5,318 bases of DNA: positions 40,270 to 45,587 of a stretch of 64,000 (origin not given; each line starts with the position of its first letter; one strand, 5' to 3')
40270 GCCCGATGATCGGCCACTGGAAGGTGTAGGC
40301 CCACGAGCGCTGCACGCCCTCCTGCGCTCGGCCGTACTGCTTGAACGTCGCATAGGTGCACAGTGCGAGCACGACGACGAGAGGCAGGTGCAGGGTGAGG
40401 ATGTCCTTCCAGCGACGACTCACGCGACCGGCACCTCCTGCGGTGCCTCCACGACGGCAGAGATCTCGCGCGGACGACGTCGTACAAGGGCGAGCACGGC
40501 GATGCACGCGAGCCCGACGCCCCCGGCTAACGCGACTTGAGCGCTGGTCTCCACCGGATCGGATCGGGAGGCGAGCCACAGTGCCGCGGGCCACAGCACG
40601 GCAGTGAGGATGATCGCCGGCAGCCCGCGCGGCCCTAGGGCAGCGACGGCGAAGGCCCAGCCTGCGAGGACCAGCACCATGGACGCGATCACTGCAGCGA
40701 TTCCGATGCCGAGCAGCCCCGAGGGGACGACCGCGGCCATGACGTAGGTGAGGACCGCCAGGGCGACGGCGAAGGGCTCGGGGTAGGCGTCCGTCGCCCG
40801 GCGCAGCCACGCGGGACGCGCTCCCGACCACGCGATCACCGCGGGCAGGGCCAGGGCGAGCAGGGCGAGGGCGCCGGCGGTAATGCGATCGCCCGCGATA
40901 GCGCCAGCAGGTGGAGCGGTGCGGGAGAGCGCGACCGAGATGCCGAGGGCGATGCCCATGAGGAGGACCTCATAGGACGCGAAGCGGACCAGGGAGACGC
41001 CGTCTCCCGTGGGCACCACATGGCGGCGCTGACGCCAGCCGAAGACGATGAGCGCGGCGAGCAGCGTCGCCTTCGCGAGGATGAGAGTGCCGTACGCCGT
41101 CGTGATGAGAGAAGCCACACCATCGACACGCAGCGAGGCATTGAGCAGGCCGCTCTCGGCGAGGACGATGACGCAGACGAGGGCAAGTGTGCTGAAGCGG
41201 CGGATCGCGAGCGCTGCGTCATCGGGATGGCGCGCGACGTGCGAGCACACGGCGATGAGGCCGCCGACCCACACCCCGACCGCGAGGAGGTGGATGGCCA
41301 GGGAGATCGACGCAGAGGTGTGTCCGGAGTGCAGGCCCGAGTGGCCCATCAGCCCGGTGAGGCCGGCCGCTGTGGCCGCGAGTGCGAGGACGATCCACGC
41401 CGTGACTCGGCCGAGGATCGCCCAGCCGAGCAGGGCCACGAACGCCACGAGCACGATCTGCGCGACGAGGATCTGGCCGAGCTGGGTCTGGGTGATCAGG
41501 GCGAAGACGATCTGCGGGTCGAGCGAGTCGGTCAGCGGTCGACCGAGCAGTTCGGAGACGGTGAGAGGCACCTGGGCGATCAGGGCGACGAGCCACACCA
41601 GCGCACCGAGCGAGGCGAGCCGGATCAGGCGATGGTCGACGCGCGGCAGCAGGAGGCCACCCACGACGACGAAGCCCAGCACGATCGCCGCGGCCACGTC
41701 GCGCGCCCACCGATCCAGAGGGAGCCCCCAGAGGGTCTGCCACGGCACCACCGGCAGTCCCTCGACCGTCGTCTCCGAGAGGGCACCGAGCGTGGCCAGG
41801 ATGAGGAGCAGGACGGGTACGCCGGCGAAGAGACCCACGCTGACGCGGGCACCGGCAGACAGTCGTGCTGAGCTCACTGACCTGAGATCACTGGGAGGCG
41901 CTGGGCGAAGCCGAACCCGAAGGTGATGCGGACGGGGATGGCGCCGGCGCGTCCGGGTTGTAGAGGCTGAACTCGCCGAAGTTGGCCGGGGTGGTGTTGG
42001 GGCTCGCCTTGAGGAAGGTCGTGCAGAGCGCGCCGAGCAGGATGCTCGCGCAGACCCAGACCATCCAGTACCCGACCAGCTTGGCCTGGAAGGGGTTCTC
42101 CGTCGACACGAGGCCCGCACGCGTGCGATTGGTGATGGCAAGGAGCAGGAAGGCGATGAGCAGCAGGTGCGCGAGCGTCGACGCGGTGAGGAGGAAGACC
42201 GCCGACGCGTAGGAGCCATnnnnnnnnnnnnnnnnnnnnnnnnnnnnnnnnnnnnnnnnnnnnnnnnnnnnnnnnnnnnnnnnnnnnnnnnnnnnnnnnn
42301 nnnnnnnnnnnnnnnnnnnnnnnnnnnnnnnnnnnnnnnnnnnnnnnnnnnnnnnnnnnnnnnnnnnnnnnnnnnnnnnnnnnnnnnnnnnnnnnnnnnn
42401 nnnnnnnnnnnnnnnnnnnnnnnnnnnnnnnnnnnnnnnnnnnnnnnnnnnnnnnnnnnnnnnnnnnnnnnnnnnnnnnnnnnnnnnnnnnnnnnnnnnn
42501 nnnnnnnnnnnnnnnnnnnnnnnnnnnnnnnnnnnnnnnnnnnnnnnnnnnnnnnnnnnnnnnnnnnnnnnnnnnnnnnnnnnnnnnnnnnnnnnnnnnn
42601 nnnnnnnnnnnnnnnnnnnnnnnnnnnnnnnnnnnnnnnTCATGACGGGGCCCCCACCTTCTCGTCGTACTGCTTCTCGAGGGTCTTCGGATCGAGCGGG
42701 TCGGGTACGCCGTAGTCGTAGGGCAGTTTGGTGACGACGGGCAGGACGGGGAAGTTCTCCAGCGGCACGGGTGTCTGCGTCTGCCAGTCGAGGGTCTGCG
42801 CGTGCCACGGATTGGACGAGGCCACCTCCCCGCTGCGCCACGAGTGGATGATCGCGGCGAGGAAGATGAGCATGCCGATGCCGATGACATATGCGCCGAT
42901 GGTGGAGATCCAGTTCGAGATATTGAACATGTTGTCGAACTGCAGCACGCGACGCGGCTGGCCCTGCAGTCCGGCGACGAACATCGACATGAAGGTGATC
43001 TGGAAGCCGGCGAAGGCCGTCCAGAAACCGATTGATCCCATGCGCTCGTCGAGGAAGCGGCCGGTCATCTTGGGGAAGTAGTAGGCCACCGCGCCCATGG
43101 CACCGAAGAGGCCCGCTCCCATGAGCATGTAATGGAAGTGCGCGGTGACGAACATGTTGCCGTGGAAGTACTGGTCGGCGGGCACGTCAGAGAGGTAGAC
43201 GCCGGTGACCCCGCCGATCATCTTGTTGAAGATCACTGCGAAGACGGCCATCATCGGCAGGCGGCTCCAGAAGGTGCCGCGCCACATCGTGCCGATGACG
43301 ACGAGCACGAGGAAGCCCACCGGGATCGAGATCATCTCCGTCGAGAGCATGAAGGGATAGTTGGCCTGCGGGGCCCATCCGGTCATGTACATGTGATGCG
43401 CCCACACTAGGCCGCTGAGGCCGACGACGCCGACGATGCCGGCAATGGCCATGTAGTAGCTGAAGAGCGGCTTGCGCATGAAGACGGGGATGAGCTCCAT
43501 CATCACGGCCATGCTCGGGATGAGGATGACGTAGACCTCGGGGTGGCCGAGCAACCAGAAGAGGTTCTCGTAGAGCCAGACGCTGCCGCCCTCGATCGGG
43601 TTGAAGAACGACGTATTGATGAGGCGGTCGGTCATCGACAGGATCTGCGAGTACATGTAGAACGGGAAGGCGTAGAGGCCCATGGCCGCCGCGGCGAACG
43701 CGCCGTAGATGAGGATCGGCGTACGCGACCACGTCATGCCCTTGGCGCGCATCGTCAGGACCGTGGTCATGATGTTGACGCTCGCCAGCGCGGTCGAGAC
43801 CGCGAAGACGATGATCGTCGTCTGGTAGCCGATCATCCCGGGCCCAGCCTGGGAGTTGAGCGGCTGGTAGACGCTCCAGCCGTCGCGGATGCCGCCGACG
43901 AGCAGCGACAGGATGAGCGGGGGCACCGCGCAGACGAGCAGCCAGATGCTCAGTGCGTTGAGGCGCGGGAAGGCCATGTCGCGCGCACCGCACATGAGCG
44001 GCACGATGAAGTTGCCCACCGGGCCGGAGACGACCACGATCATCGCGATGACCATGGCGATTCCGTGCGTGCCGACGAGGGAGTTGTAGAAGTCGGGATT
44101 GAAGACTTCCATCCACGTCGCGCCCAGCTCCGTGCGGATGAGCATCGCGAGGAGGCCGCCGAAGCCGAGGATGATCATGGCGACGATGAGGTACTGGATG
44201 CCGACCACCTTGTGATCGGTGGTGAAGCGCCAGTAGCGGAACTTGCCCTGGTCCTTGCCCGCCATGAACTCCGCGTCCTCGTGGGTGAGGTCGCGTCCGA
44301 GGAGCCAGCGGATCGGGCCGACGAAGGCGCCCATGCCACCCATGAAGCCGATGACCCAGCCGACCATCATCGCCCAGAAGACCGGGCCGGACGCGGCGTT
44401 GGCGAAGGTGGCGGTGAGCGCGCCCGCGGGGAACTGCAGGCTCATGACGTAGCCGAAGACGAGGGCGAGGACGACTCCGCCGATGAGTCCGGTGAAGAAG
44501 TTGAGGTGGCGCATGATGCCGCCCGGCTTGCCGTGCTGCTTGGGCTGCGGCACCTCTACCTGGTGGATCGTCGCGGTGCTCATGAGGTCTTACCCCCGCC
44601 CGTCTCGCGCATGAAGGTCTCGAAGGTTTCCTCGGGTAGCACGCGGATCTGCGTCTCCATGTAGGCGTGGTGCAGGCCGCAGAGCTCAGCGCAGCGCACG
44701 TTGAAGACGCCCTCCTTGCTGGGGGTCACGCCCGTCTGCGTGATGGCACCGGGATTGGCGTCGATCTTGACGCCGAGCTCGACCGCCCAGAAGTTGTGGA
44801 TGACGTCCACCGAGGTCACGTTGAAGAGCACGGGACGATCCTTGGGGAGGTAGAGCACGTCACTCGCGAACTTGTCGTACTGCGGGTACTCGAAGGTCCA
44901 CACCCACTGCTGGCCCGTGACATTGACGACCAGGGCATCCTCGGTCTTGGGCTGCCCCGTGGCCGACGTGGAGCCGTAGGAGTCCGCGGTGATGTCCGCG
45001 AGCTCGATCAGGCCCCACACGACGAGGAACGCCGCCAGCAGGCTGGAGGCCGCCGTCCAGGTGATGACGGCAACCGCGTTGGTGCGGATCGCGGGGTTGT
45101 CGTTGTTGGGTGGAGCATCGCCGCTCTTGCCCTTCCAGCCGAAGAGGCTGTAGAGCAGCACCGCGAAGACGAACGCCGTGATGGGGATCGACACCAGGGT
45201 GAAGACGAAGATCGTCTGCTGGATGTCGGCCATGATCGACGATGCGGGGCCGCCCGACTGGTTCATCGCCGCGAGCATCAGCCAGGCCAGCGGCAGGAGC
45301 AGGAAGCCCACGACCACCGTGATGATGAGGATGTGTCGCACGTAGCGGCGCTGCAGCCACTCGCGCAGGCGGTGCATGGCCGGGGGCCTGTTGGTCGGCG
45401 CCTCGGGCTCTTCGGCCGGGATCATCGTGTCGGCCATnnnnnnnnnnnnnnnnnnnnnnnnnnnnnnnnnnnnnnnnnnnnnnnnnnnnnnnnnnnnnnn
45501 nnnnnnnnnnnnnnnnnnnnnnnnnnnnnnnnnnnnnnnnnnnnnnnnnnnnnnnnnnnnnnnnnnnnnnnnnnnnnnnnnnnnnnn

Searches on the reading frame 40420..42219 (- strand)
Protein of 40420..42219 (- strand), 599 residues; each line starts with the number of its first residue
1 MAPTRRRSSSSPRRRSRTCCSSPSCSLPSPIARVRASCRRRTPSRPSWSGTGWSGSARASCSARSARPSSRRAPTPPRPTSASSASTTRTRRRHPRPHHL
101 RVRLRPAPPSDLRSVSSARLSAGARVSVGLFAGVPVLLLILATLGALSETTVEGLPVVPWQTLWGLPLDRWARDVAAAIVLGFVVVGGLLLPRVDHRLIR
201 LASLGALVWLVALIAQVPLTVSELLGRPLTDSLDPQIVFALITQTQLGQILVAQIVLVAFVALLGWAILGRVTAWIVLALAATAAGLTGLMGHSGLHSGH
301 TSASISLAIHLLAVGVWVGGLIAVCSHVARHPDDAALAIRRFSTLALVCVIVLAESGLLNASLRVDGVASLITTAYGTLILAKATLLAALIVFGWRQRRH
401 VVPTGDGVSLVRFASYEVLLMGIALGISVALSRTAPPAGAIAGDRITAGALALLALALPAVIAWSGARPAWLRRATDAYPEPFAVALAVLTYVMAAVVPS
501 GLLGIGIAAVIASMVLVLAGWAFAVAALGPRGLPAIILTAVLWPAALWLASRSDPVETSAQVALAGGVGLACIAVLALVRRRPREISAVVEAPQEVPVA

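Call 22: search_protein_families(library=pfam, proteins=[window:40420-42219:-], max_evalue=0.001)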
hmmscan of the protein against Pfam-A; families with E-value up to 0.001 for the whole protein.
window:40420-42219:- (599 aa): 1 family
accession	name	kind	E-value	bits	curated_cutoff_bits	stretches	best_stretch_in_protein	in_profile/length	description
PF05425.18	CopD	-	8.3e-17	61.9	32.1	1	338-431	3-105/105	Copper resistance protein D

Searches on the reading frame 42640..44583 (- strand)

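Call 22: search_protein_families(library=pfam, proteins=[window:42640-44583:-], max_evalue=0.001)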
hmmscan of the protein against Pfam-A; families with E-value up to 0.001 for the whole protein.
window:42640-44583:- (647 aa): 1 family
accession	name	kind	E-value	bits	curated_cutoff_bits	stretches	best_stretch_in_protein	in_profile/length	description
PF00115.25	COX1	-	3.6e-116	389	34.8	1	127-566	2-436/436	Cytochrome C and Quinol oxidase polypeptide I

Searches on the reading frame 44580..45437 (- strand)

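Call 22: search_protein_families(library=pfam, proteins=[window:44580-45437:-], max_evalue=0.001)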
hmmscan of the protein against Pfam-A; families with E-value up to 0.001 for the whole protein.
window:44580-45437:- (285 aa): 1 family
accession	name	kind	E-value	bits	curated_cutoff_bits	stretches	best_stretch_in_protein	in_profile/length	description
PF00116.26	COX2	-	5.1e-21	75.2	22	1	195-264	48-117/120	Cytochrome C oxidase subunit II, periplasmic domain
